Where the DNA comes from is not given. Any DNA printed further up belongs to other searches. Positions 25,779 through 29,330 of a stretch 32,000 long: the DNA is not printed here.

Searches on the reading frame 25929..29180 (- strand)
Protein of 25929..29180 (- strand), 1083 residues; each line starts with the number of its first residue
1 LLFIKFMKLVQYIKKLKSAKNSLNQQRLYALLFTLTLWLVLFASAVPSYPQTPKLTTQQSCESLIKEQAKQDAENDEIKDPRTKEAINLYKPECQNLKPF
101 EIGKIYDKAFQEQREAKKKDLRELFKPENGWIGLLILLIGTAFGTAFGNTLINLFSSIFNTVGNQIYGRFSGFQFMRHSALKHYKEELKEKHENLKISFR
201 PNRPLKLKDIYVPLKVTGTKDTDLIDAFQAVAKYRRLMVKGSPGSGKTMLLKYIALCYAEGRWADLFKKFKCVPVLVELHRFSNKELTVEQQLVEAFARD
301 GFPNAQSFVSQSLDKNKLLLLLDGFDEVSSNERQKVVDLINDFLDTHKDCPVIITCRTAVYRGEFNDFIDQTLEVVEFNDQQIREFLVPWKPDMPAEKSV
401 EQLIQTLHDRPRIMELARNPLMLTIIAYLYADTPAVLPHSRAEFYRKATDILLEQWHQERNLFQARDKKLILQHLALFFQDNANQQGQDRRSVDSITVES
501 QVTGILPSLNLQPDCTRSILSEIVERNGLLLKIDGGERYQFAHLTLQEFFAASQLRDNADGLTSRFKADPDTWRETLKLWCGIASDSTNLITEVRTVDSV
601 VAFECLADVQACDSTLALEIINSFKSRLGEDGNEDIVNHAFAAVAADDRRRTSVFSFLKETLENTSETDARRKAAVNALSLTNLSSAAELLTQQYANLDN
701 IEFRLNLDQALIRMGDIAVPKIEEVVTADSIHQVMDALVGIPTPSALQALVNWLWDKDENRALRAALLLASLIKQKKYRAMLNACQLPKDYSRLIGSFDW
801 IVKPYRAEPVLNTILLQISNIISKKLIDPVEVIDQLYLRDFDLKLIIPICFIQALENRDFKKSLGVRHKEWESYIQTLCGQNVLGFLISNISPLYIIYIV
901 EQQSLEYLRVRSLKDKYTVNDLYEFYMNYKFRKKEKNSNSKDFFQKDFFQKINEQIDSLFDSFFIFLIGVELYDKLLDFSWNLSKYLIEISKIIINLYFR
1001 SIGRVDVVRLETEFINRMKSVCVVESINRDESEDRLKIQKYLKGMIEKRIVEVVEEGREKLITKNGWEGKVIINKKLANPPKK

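Call 7: search_protein_families(library=pfam, proteins=[window:25929-29180:-], max_evalue=0.01)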
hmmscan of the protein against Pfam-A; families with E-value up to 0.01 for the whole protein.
window:25929-29180:- (1083 aa): 9 families
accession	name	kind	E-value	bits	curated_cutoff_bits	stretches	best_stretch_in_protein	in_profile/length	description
PF05729.18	NACHT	-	2.4e-16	60.5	26.7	1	235-391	1-164/167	NACHT domain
PF20720.3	nSTAND3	-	1.8e-07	31.4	27.2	1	226-367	9-121/155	Novel STAND NTPase 3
PF24883.2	NPHP3_N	-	6.9e-07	30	24.8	0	309-357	117-164/164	Nephrocystin 3, N-terminal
PF13646.12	HEAT_2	-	0.0003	21.5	27.7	0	632-699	12-75/88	HEAT repeats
PF25199.1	nSTAND_NTPase5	-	0.00043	20.6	34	0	216-263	24-71/145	Novel STAND NTPase 5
PF13401.12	AAA_22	-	0.00061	20.5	27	1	237-355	8-121/130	AAA domain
PF13191.12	AAA_16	-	0.002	19.1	32.6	1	223-335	11-151/167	AAA ATPase domain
PF00004.35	AAA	-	0.0031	18.4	21.2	1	238-357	2-109/131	ATPase family associated with various cellular activities (AAA)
PF13481.12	AAA_25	-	0.0074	16.4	27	0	237-276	36-76/195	AAA domain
